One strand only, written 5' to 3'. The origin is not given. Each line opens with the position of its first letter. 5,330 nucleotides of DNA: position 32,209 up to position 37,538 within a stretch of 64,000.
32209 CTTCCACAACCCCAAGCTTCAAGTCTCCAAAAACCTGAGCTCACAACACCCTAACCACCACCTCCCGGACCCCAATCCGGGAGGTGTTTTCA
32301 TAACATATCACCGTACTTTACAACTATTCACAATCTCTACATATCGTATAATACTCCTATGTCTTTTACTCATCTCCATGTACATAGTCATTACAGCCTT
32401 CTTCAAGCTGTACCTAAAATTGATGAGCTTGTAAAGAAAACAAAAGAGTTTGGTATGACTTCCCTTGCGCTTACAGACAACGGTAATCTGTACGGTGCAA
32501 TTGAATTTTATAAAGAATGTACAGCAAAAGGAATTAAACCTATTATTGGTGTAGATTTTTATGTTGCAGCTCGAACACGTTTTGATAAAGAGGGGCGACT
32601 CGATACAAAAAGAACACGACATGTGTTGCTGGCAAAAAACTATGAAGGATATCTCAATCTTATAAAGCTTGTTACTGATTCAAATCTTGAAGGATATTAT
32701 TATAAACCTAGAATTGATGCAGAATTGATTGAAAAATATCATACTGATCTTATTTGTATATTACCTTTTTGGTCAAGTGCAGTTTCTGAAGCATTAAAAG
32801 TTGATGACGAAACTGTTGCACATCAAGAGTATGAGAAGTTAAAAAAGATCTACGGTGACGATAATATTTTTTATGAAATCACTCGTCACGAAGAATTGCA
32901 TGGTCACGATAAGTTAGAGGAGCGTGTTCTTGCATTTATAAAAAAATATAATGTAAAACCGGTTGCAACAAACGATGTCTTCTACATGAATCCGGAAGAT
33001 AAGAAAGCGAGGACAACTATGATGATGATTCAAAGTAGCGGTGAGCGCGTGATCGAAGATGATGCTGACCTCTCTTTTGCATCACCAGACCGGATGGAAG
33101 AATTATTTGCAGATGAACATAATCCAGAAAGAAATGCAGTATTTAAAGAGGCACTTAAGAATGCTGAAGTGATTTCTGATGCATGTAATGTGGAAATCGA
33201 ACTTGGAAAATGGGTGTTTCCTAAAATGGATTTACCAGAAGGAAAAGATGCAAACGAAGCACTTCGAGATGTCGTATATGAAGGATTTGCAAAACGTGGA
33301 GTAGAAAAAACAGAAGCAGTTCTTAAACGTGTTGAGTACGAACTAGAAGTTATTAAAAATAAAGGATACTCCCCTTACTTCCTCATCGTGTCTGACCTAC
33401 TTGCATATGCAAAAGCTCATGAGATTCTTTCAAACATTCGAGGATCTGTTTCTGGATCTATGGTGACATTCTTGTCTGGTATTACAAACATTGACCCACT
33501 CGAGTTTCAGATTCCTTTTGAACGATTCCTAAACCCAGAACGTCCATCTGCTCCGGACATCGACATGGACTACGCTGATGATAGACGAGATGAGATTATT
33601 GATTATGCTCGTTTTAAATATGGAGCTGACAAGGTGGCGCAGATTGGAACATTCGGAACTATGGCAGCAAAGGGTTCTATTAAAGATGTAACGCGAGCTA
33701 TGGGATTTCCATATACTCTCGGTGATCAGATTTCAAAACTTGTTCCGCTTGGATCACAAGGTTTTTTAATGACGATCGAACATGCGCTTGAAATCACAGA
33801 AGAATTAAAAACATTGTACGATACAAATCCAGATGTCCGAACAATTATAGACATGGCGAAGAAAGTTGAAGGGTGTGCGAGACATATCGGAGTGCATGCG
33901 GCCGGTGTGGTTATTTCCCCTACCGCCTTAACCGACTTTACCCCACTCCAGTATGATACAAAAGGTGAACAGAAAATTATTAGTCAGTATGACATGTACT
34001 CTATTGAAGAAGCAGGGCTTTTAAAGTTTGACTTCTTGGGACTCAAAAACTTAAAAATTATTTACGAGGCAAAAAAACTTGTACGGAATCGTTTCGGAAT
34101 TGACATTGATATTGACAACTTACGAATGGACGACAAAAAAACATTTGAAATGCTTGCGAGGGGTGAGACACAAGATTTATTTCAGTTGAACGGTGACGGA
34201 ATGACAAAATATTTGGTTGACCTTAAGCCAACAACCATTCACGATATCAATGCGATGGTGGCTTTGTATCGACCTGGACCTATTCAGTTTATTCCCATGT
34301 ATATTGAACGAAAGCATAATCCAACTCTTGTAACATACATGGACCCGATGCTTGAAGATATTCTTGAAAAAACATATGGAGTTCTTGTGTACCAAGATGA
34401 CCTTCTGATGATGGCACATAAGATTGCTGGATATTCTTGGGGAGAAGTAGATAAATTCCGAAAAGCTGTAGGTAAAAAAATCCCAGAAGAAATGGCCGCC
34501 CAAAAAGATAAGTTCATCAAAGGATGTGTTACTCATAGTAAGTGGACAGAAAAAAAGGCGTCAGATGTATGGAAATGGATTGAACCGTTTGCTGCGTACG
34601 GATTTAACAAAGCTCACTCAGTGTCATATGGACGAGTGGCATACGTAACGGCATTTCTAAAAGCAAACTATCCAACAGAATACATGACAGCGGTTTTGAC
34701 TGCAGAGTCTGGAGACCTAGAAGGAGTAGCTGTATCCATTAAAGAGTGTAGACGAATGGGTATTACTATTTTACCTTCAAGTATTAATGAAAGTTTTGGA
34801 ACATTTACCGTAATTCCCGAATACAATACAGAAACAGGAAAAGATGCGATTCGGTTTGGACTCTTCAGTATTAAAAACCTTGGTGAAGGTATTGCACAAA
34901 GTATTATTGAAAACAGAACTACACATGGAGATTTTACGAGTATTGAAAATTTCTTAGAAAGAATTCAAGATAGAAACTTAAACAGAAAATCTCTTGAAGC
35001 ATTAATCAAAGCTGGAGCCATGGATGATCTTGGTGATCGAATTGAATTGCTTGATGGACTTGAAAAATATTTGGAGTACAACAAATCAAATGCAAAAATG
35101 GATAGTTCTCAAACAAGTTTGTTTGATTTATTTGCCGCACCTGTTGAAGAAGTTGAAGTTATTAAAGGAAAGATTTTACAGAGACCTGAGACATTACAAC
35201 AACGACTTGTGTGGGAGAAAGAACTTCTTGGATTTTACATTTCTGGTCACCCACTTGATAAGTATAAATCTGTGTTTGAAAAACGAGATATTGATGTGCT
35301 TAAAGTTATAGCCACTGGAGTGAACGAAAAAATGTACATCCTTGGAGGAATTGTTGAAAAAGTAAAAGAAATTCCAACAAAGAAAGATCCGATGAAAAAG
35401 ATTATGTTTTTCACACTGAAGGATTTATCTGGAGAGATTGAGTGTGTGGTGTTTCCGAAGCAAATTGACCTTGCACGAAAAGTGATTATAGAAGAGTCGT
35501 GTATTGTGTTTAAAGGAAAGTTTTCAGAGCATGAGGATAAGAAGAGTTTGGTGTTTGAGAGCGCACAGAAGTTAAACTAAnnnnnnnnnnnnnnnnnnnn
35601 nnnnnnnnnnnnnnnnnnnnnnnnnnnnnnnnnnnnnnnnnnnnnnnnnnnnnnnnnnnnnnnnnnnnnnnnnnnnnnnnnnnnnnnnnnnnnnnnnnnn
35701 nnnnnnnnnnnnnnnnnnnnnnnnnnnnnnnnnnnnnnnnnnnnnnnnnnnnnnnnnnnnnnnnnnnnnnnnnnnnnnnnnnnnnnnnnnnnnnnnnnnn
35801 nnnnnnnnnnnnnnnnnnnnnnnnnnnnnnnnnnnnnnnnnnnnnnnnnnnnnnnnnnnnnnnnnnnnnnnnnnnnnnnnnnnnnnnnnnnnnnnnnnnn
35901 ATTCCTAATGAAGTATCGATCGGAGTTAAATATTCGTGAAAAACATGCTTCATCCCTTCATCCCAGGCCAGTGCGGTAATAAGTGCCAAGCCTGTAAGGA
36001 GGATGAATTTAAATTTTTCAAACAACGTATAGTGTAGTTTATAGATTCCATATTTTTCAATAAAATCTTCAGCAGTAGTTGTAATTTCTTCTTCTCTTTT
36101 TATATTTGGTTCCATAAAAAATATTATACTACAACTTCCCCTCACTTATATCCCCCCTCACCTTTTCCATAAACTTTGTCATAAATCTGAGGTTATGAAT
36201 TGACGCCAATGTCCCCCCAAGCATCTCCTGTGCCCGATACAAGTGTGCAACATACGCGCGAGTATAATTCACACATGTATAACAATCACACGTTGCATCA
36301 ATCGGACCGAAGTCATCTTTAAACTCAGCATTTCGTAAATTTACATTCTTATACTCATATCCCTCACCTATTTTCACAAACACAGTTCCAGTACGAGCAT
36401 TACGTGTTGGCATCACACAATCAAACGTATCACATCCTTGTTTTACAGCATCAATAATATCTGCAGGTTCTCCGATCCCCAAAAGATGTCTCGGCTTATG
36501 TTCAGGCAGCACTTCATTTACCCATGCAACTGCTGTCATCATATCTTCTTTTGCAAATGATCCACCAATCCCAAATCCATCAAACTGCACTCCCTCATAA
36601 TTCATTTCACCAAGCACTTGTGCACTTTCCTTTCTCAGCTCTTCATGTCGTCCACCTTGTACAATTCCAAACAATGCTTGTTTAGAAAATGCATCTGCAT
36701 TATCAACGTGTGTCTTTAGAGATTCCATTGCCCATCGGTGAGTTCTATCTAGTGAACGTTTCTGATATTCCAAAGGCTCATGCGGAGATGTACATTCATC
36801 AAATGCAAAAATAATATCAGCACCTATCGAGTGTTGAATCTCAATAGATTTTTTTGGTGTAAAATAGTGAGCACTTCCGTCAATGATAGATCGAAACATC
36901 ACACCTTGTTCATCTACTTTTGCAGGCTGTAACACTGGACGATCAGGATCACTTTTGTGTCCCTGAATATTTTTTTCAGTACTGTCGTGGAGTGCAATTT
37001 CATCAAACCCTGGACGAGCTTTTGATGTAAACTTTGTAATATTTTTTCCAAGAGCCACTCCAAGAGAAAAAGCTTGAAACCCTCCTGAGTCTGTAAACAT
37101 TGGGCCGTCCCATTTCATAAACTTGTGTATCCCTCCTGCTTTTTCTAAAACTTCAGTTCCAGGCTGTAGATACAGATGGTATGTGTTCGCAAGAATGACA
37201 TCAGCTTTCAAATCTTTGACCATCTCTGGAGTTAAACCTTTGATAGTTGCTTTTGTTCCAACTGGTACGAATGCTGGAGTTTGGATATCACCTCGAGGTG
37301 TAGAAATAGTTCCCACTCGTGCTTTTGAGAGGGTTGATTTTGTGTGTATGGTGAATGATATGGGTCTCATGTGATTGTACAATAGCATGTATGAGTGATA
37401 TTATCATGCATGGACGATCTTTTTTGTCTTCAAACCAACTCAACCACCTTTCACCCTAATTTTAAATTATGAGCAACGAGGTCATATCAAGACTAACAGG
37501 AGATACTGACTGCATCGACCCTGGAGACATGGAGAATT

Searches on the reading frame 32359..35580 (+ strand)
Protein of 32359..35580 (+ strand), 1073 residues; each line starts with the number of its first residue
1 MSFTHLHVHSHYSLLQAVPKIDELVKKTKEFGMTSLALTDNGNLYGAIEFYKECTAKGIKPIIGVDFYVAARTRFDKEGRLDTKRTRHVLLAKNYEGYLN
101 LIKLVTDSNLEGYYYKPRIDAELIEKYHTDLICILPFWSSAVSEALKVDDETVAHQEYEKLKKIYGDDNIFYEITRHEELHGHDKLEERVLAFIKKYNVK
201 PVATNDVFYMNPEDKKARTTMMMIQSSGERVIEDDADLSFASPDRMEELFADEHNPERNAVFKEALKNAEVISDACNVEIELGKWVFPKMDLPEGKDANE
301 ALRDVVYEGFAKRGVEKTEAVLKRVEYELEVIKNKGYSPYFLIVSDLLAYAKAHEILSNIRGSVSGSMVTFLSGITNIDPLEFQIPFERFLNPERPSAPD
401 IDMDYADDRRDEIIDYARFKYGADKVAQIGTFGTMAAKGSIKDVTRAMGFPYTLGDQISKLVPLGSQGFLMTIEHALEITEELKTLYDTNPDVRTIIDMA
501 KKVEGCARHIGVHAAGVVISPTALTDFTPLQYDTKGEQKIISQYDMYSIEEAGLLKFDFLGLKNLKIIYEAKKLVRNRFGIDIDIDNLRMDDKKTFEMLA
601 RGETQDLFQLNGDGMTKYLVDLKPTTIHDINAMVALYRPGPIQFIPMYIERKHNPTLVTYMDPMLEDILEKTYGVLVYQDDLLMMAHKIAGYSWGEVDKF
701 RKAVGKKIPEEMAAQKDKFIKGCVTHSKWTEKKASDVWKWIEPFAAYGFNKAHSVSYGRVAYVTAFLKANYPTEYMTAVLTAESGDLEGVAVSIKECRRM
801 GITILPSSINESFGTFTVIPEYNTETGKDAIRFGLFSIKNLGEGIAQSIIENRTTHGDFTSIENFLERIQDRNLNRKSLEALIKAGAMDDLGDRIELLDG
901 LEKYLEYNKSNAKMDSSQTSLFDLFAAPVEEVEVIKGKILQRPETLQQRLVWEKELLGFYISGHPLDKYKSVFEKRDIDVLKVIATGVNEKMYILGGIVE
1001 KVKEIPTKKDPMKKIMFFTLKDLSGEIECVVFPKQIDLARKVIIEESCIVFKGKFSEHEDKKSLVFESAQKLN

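Call 60: search_protein_families(library=pfam, proteins=[window:32359-35580:+], max_evalue=0.001)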
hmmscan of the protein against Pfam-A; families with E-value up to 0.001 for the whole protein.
window:32359-35580:+ (1073 aa): 6 families
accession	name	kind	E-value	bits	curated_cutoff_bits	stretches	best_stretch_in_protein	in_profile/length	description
PF07733.18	DNA_pol3_alpha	-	1.1e-89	300.9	23.9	1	301-561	2-260/260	Bacterial DNA polymerase III alpha NTPase domain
PF17657.6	DNA_pol3_finger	-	2.3e-51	173.9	22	1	564-725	1-164/166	Bacterial DNA polymerase III alpha subunit finger domain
PF02811.25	PHP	-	3e-45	154.9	26.4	1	5-177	1-164/164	PHP domain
PF14579.12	HHH_6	-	2.2e-24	85.9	25.6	1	801-893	1-86/90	Helix-hairpin-helix motif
PF01336.31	tRNA_anti-codon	-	2.3e-09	37.5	27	1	997-1071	5-74/75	OB-fold nucleic acid binding domain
PF12836.13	HHH_3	-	0.00056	20.4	27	0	837-867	18-48/65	Helix-hairpin-helix motif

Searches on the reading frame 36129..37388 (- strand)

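Call 60: search_protein_families(library=pfam, proteins=[window:36129-37388:-], max_evalue=0.001)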
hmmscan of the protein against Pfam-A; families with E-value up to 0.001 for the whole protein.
window:36129-37388:- (419 aa): 1 family
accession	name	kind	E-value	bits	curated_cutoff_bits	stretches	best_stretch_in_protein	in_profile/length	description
PF01702.25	TGT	-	3.1e-133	444.7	26.3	2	154-419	91-344/357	Queuine tRNA-ribosyltransferase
